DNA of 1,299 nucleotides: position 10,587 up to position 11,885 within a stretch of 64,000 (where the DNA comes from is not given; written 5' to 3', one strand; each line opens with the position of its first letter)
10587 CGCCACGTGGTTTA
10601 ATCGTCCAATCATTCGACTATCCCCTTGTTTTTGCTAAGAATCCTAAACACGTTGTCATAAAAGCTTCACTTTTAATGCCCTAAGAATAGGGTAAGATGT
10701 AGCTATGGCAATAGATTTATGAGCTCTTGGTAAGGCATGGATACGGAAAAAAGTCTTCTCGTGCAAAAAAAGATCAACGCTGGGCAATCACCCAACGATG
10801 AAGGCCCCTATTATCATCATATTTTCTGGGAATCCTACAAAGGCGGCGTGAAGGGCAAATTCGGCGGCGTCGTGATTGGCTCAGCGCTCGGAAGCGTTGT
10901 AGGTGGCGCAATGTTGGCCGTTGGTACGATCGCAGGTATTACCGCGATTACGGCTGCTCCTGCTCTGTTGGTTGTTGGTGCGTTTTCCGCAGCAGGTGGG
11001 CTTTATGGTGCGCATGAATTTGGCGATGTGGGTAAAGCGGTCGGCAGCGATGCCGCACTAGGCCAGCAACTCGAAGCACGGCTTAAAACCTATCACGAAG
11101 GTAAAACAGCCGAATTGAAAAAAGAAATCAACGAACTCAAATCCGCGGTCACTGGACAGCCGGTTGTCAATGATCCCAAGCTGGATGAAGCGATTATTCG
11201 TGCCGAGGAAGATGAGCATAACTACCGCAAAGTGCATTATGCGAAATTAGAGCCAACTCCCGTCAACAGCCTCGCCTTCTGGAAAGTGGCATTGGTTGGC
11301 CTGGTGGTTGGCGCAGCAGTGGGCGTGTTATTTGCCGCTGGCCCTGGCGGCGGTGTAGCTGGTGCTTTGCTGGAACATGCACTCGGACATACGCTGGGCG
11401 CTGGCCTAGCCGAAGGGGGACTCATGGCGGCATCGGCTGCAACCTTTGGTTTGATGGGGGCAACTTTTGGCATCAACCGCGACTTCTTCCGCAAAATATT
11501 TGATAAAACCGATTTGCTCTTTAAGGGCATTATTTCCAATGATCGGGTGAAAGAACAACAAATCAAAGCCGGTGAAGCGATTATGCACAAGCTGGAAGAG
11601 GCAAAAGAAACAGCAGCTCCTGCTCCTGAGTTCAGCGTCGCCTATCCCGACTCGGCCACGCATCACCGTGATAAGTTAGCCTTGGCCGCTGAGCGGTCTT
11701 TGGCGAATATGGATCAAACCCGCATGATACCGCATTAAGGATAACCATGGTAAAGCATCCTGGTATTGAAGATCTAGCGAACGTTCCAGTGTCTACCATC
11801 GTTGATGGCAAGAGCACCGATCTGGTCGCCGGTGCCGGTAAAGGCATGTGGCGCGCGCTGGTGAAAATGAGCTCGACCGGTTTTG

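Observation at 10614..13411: Four-gene operon of paralogous Gly/Ala-rich 'bilobed hydrophobic' membrane proteins inserted in reverse orientation into a conserved housekeeping block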

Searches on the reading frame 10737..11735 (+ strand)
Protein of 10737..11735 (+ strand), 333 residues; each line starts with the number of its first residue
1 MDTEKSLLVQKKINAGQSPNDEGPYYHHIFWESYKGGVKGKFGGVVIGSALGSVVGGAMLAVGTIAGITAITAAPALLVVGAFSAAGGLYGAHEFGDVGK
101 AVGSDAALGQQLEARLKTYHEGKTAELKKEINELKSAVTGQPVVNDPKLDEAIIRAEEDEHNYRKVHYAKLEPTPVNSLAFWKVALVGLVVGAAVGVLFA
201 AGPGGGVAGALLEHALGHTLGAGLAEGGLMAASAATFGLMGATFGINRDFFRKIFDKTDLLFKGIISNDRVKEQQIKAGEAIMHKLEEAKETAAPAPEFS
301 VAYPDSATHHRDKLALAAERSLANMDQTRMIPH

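Call 3: search_protein_families(library=pfam, proteins=[window:10737-11735:+], max_evalue=10)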
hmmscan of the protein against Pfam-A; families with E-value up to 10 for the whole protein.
window:10737-11735:+ (333 aa): 0 families

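Call 4: search_protein_families(library=ncbifam, proteins=[window:10737-11735:+], max_evalue=10)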
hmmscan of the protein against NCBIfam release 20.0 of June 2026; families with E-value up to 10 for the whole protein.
window:10737-11735:+ (333 aa): 4 families
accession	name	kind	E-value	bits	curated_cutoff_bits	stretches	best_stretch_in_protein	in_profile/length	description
NF006948.0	PRK09430.1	equivalog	0.0072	16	162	1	186-294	3-95/267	co-chaperone DjlA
TIGR04559.1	SoxH_rel_PQQ_2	hypoth_equivalog_domain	0.0074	15.7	280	1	44-149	33-141/283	quinoprotein relay system zinc metallohydrolase 2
NF033928.1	alph_xenorhab_A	subfamily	0.63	9.3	125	1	110-198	146-228/339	alpha-xenorhabdolysin family binary toxin subunit A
NF008672.1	PRK11677.1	equivalog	1.4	8.9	150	1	182-199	3-20/133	Z-ring associated protein ZapG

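Call 6: find_encoding_contigs(protein=window:10737-11735:+, flank=10000, max_places=6)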
Protein window:10737-11735:+ (333 aa): no gene with exactly this product is on record in the collection.

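Call 7: find_homologous_proteins(query=window:10737-11735:+, max_evalue=0.001)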
Query window:10737-11735:+ (333 aa): 96 proteins with E <= 0.001 among 8000 candidates.
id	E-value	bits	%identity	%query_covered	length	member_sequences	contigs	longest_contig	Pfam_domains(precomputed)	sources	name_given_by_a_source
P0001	5.2e-213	724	100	100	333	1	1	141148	-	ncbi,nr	ncbi:MAG: hypothetical protein SFT92_07210 [Rickettsiales bacterium]|nr:hypothetical protein [Ricket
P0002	6.7e-135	467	66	99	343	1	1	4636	-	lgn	-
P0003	2.3e-97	344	52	100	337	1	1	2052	-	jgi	jgi:hypothetical protein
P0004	4.2e-97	343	54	100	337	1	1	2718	-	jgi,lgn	jgi:hypothetical protein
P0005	9.3e-94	332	50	100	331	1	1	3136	-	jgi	-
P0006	9.9e-93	329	50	100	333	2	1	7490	-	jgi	-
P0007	3.5e-92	327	49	100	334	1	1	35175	-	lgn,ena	-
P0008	2.2e-91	324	49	100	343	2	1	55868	-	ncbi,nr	ncbi:MAG: hypothetical protein SFW63_05575 [Alphaproteobacteria bacterium]|nr:hypothetical protein [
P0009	8.8e-90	319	49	100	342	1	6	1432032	-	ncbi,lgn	ncbi:MAG: hypothetical protein ACN2B6_02740 [Rickettsiales bacterium]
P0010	5.1e-89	317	49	100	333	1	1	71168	-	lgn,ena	-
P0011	4.1e-87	310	48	100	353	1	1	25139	-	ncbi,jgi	jgi:hypothetical protein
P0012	4.5e-87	310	48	100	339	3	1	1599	-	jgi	-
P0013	1.4e-86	308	44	100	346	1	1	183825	-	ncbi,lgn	-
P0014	1.0e-84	302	49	100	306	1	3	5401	-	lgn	-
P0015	4.9e-84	300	48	100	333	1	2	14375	-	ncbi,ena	-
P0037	4.0e-70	254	44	100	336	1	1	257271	-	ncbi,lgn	-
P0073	6.2e-60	221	39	100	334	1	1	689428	-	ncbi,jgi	jgi:hypothetical protein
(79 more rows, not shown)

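Call 8: find_encoding_contigs(protein=P0009, flank=8000, max_places=2)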
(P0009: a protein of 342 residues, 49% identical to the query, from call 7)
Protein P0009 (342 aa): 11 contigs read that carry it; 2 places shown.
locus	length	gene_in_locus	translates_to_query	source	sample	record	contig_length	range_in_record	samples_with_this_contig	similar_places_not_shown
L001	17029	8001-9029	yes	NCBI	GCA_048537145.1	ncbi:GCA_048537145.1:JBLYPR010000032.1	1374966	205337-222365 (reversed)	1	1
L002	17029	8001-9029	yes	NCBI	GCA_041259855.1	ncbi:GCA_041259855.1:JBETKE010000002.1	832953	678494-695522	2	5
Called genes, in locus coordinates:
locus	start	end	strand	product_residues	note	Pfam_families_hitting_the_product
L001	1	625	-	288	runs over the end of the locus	PF20560:MotA_N, PF01618:MotA_ExbB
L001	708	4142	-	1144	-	PF02811:PHP, PF07733:DNA_pol3_alpha, PF17657:DNA_pol3_finger, PF14579:HHH_6, PF01336:tRNA_anti-codon (weak)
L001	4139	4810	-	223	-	PF00005:ABC_tran, PF02463:SMC_N (faint), PF13304:AAA_21 (faint)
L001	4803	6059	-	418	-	PF12704:MacB_PCD, PF02687:FtsX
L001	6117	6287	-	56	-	-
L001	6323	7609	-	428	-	PF00587:tRNA-synt_2b, PF03129:HGTP_anticodon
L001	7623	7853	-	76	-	PF07330:DUF1467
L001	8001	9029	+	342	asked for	-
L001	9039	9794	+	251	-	-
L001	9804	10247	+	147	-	-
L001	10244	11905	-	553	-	PF00753:Lactamase_B, PF12706:Lactamase_B_2, PF22505:RNase_J_b_CASP, PF07521:RMMBL, PF17770:RNase_J_C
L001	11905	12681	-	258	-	PF03309:Pan_kinase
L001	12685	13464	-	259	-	PF03099:BPL_LplA_LipB, PF16917:BPL_LplA_LipB_2, PF02237:BPL_C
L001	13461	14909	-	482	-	PF00361:Proton_antipo_M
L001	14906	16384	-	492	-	PF01059:Oxidored_q5_N (weak), PF00361:Proton_antipo_M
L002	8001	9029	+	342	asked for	-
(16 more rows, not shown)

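Call 9: find_encoding_contigs(protein=P0073, flank=8000, max_places=2)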
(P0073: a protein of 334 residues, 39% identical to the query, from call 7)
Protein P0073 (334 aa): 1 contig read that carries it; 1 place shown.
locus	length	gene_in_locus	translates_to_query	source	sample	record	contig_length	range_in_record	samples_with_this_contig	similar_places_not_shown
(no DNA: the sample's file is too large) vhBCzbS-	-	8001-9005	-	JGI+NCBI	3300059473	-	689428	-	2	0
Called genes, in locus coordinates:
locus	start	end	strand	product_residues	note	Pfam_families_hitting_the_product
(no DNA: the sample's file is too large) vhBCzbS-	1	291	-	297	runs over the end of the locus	PF20560:MotA_N, PF01618:MotA_ExbB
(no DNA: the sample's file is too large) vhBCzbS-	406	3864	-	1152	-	PF02811:PHP, PF07733:DNA_pol3_alpha, PF17657:DNA_pol3_finger, PF14579:HHH_6, PF01336:tRNA_anti-codon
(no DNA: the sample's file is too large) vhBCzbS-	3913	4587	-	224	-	PF00005:ABC_tran, PF02463:SMC_N (faint), PF13304:AAA_21 (faint)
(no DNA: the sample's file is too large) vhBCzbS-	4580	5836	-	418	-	PF12704:MacB_PCD, PF02687:FtsX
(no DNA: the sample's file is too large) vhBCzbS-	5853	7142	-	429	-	PF00587:tRNA-synt_2b, PF03129:HGTP_anticodon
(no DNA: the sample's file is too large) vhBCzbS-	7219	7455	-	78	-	PF07330:DUF1467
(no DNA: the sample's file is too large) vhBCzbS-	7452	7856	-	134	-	PF00903:Glyoxalase, PF13468:Glyoxalase_3 (weak), PF13669:Glyoxalase_4, PF18029:Glyoxalase_6 (weak)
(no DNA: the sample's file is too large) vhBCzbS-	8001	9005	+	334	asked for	-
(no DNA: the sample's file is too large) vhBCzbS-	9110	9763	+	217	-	-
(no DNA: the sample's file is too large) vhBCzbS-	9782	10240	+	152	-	-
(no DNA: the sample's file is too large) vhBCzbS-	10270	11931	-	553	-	PF00753:Lactamase_B, PF12706:Lactamase_B_2, PF22505:RNase_J_b_CASP, PF07521:RMMBL, PF17770:RNase_J_C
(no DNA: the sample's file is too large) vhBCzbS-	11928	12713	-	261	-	PF03309:Pan_kinase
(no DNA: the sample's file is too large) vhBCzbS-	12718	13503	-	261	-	PF03099:BPL_LplA_LipB, PF16917:BPL_LplA_LipB_2, PF02237:BPL_C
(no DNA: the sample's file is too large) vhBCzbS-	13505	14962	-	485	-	PF00361:Proton_antipo_M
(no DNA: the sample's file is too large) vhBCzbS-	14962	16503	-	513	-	PF01059:Oxidored_q5_N (weak), PF00361:Proton_antipo_M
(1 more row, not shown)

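Call 10: find_encoding_contigs(protein=P0037, flank=8000, max_places=2)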
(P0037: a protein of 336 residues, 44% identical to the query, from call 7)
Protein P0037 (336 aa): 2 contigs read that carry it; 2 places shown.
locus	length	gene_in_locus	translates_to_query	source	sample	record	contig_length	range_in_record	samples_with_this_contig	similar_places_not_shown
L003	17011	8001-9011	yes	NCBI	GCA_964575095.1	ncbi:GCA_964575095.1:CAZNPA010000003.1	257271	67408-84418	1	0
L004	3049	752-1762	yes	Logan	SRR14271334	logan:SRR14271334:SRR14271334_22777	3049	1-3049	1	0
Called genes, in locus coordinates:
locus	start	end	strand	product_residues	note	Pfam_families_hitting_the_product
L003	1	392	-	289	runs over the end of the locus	PF20560:MotA_N, PF01618:MotA_ExbB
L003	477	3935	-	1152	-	PF02811:PHP, PF07733:DNA_pol3_alpha, PF17657:DNA_pol3_finger, PF14579:HHH_6, PF01336:tRNA_anti-codon (weak)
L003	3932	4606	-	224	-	PF13304:AAA_21 (faint), PF00005:ABC_tran, PF02463:SMC_N (faint)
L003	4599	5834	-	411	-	PF12704:MacB_PCD, PF02687:FtsX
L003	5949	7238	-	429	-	PF00587:tRNA-synt_2b, PF03129:HGTP_anticodon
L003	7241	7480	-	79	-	PF07330:DUF1467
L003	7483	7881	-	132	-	PF00903:Glyoxalase, PF13468:Glyoxalase_3 (weak), PF13669:Glyoxalase_4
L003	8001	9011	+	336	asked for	-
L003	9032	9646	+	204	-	-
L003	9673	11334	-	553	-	PF00753:Lactamase_B, PF12706:Lactamase_B_2 (weak), PF22505:RNase_J_b_CASP, PF07521:RMMBL, PF17770:RNase_J_C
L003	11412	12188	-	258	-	PF03309:Pan_kinase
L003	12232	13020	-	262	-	PF03099:BPL_LplA_LipB, PF16917:BPL_LplA_LipB_2, PF02237:BPL_C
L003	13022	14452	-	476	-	PF00361:Proton_antipo_M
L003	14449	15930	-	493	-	PF01059:Oxidored_q5_N (weak), PF00361:Proton_antipo_M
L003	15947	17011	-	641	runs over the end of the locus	PF00662:Proton_antipo_N, PF00361:Proton_antipo_M, PF06455:NADH5_C (weak)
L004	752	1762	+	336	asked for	-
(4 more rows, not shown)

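Call 13: find_related_loci(query=A1, collection=genome_contigs, flank=6000)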
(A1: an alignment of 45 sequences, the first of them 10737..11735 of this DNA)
Query A1 (333 aa) in genome_contigs; peptide patterns used: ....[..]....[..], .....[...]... (x = any residue, [..] = any of these).
55 stretches matched a pattern; 35 encode a relative of the query (tblastn E <= 1e-3); 33 distinct loci.
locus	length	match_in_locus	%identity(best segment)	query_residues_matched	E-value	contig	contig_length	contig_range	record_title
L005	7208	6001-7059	48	1-333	1e-96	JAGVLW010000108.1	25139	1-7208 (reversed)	MAG: Alphaproteobacteria bacterium isolate SW_3 c_000000103285, whole genome shotgun sequence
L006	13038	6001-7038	47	1-333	2e-90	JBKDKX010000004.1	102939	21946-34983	MAG: Alphaproteobacteria bacterium isolate samp_2119_metabat2_316 samp_2119_192220, whole genome shotgun sequence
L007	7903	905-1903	48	1-333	1e-88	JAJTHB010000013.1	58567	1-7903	MAG: Rickettsiales bacterium isolate CoA8N_M8 k141_1422180, whole genome shotgun sequence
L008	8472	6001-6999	48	1-333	1e-82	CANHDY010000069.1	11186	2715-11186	MAG: Rickettsiales bacterium isolate RE-15aug16-6 genome assembly, contig: RE-15aug16-6.fna-C69, whole genome shotgun se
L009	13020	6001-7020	49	1-333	2e-82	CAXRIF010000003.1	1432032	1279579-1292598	MAG: Rickettsiales bacterium isolate YZ12B_2.110 genome assembly, contig: k141_1159665, whole genome shotgun sequence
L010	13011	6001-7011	44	1-333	2e-76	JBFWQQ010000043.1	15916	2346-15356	MAG: Alphaproteobacteria bacterium isolate CA_2019_TPBF_187 NODE_16337_length_15916_cov_4.317690_TPBF, whole genome shot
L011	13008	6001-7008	44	1-333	3e-74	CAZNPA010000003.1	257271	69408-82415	MAG TPA_asm: uncultured Rickettsiales bacterium isolate binchicken_co199_43 genome assembly, contig: NODE_41_length_2572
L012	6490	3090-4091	41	1-333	4e-66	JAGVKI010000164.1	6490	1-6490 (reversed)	MAG: Alphaproteobacteria bacterium isolate SW_32 c_000000157558, whole genome shotgun sequence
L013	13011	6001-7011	41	1-333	2e-64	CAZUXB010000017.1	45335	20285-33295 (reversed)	MAG TPA_asm: uncultured Rickettsiales bacterium isolate SRP278252_co2_161 genome assembly, contig: NODE_1380_length_4533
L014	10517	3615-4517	43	1-313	1e-64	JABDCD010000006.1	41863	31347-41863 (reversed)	MAG: Alphaproteobacteria bacterium isolate BWMinControl_Nextera46_MAG5 3300020797.a:Ga0207022_10026, whole genome shotgu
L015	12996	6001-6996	43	1-333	4e-64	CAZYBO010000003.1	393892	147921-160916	MAG TPA_asm: uncultured Rickettsiales bacterium isolate SRP302895_co1_247 genome assembly, contig: NODE_29_length_393892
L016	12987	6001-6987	42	1-333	3e-64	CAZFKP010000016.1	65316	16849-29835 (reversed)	MAG TPA_asm: uncultured Rickettsiales bacterium isolate SRP287051_co1_173 genome assembly, contig: NODE_914_length_65316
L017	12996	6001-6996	40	1-333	4e-61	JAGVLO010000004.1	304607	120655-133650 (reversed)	MAG: Alphaproteobacteria bacterium isolate SW_2 c_000000072298, whole genome shotgun sequence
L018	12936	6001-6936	41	1-333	7e-59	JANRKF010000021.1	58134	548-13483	MAG: Alphaproteobacteria bacterium isolate bins.82 k141_5325218, whole genome shotgun sequence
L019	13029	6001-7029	49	1-333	9e-90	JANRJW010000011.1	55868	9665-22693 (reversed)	MAG: Alphaproteobacteria bacterium isolate bins.290 k141_3700493, whole genome shotgun sequence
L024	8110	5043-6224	33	1-329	3e-51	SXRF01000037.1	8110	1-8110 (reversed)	MAG: Rickettsiales bacterium isolate F1-140-MAGs051 F1-140__c171188, whole genome shotgun sequence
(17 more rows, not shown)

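Call 28: predict_structure(alignment_id=A1)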
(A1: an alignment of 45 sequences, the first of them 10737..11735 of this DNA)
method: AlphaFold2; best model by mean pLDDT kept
length: 333 residues; sequences in the alignment: 45
mean_pLDDT: 75.6   pTM: 0.48
mean pLDDT of the five models: 75.6, 75.1, 70.4, 68.8, 67.4
residues with pLDDT >= 90: 54; 70-90: 192; 50-70: 63; < 50: 24
segments of 3 or more residues with pLDDT < 50: 165-177, 295-300
pLDDT, mean of each block of 10 residues (from residue 1): 65 66 64 83 86 90 88 82 92 89 83 86 93 93 92 86 50 48 73 77 74 79 77 79 61 58 65 76 76 50 58 79 82 66
secondary structure, 60 per line:
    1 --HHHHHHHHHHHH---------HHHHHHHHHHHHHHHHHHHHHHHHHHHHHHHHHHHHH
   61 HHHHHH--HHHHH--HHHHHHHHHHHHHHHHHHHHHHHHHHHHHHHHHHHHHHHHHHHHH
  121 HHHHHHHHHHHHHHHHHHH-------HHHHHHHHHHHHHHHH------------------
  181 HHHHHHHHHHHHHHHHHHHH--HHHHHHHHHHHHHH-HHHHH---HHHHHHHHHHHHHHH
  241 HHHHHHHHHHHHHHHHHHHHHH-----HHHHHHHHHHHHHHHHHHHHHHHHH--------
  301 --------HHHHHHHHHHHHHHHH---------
elements in order: H3-14 H24-66 H69-73 H76-139 H147-162 H181-200 H203-216 H218-222 H226-262 H268-292 H309-324

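Call 32: fold_search(model_id=the predicted structure, library=pdb)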
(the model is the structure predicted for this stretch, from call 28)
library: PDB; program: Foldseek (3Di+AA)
matches with E <= 10: 38; with E <= 0.001: 0
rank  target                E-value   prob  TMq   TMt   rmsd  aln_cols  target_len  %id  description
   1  8iuf_E9               1.4e+00  0.13  0.16  0.25  15.7       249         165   18  Cryo-EM structure of Euglena gracilis super-complex I+III2+IV, composite (released 2024-02-28)
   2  7a0g_EEE              2.1e+00  0.16  0.19  0.19  37.1       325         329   13  Structure of the SmhB pore of the tripartite alpha-pore forming toxin, Smh, from Serratia marcescens. (released 2021-03-31)
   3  6h2f_B                2.5e+00  0.07  0.14  0.13  44.4       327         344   14  Structure of the pre-pore AhlB of the tripartite alpha-pore forming toxin, AHL, from Aeromonas hydrophila. (released 2019-07-10)
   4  7n6g_3O               2.8e+00  0.07  0.16  0.15  64.1       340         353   14  C1 of central pair (released 2022-05-18)
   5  4uvm                  3.2e+00  0.05  0.14  0.10  32.5       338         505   14  In meso crystal structure of the POT family transporter PepTSo (released 2015-02-04)
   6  8tv0_A                4.8e+00  0.03  0.10  0.02  45.2       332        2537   11  XptA2 wild type (released 2023-09-27)
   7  7a0g_FFF              5.0e+00  0.08  0.16  0.17  42.9       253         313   15  Structure of the SmhB pore of the tripartite alpha-pore forming toxin, Smh, from Serratia marcescens. (released 2021-03-31)
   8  6pam_E                5.0e+00  0.04  0.15  0.10  32.4       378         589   12  Structure of a bacterial Atm1-family ABC transporter with MgADP bound (released 2020-06-24)
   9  7tgh_AN               5.5e+00  0.10  0.14  0.19  20.0       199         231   16  Cryo-EM structure of respiratory super-complex CI+III2 from Tetrahymena thermophila (released 2022-04-06)
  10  7zkb                  5.7e+00  0.04  0.17  0.07  30.0       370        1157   12  ABCB1 V978C mutant (mABCB1) in the inward facing state (released 2023-04-26)
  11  4o9y_G                5.7e+00  0.03  0.10  0.02  25.5       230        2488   14  Crystal Structure of TcdA1 (released 2014-02-26)
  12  1ydi_A                6.0e+00  0.08  0.19  0.23  30.1       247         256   10  Human Vinculin Head Domain (VH1, 1-258) in Complex with Human Alpha-Actinin's Vinculin-Binding Site (Residues 731-760) (released 2005-07-19)
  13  6r2g_A                6.3e+00  0.06  0.10  0.18  32.1       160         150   16  Crystal structure of a single-chain protein mimetic of the gp41 NHR trimer in complex with the synthetic CHR peptide C (released 2019-07-10)
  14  7zdb_D                6.3e+00  0.03  0.12  0.08  25.7       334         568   13  IF(heme/bound) conformation of CydDC in ADP+Pi(CydC)/ATP(CydD) bound state (Dataset-2) (released 2023-04-19)
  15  6pam_A                6.5e+00  0.03  0.14  0.09  30.9       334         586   13  Structure of a bacterial Atm1-family ABC transporter with MgADP bound (released 2020-06-24)
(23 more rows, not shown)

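Call 39: search_solved_structures(query=A1, max_evalue=10)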
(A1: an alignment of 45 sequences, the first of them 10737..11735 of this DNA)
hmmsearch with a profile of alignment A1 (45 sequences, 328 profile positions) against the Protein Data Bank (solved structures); distinct sequences matched with E-value up to 10: 12.
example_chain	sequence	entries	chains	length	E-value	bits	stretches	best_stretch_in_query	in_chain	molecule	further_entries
8ebt_K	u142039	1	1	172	0.12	14.9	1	98-164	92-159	DNA repair protein complementing XP-A cells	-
9rhi_R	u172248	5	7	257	0.19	14.3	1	111-171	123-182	Mitochondrial morphogenesis protein SLD7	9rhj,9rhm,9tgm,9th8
28ke_N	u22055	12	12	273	0.27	13.8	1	98-164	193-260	DNA repair protein complementing XP-A cells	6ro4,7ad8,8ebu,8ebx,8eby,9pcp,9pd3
3jqh_A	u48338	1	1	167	1.6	11.2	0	117-149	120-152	C-type lectin domain family 4 member M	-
5hwy_A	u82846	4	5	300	2.4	10.7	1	39-100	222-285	Uncharacterized membrane protein MJ0091 | sodium,calcium exchanger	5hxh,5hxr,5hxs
5hwx_A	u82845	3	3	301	2.5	10.6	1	39-100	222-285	sodium,calcium exchanger | Uncharacterized membrane protein MJ0091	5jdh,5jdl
5jdf_A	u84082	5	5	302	2.5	10.6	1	39-100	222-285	Uncharacterized membrane protein MJ0091 | sodium-calcium exchanger NCX_Mj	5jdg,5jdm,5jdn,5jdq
5hxc_A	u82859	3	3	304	2.5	10.6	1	39-100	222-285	sodium,calcium exchanger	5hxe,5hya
6xrr_J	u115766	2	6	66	3.2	10.2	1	46-91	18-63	RHS repeat protein | Rhs1 protein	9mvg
3v5s_A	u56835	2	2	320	3.3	10.2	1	39-100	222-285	Sodium/Calcium Exchanger | Uncharacterized membrane protein MJ0091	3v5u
9m3i_D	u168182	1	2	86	3.8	10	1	106-164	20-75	E3 ubiquitin-protein ligase BRE1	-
5nt1_A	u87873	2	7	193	4.6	9.8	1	106-158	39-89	E3 ubiquitin/ISG15 ligase TRIM25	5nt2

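Call 44: search_protein_representatives(alignment_id=A1)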
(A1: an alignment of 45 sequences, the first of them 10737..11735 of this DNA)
Query: 45 sequences, 328 profile positions. Proteins with E-value up to 0.001 (for the whole library): 256; up to 1e-10: 163; up to 1e-30: 89. The best 150 are listed.
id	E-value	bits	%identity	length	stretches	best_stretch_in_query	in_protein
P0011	1.6e-130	451.8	-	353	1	1-328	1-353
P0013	5.6e-127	440.1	-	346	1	1-328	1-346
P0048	5.9e-126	436.7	-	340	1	1-328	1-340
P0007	8.2e-126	436.2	-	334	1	1-328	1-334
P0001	1.8e-120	418.7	-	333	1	1-328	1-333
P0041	5.4e-115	400.7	-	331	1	1-328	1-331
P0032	3.5e-114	398.0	-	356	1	1-328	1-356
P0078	1.2e-112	393.0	-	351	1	1-328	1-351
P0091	4.2e-110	384.6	-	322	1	1-328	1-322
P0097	1.1e-109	383.3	-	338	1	1-328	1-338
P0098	1.4e-109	382.9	-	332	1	1-328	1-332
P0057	2.4e-108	378.8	-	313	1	1-328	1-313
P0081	1.8e-107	376.0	-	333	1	1-328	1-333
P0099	1.0e-104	366.9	-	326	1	1-328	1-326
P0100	2.8e-103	362.2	-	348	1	1-328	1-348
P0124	8.0e-54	199.6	-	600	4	20-114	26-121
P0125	4.2e-49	184.1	-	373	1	25-283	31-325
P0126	6.4e-48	180.2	-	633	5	1-114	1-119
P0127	2.7e-47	178.2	-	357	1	25-328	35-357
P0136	9.2e-40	153.4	-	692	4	21-114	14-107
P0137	2.7e-39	151.9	-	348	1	16-279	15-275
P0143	9.1e-38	146.9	-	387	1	19-279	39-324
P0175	1.5e-25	106.7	-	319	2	9-116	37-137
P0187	1.7e-21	93.3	-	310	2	22-117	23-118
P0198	2.7e-18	82.9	-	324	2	21-142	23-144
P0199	3.0e-18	82.7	-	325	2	21-142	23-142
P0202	1.1e-17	80.8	-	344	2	22-142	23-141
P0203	2.0e-17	80.0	-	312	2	14-141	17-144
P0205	2.6e-17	79.6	-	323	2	14-113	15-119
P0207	1.3e-16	77.3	-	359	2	6-113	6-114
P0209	8.2e-16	74.7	-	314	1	32-257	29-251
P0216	9.9e-15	71.1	-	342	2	33-115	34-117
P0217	1.3e-14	70.8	-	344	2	16-113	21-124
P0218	1.3e-14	70.8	-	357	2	21-113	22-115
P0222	3.3e-14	69.4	-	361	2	20-140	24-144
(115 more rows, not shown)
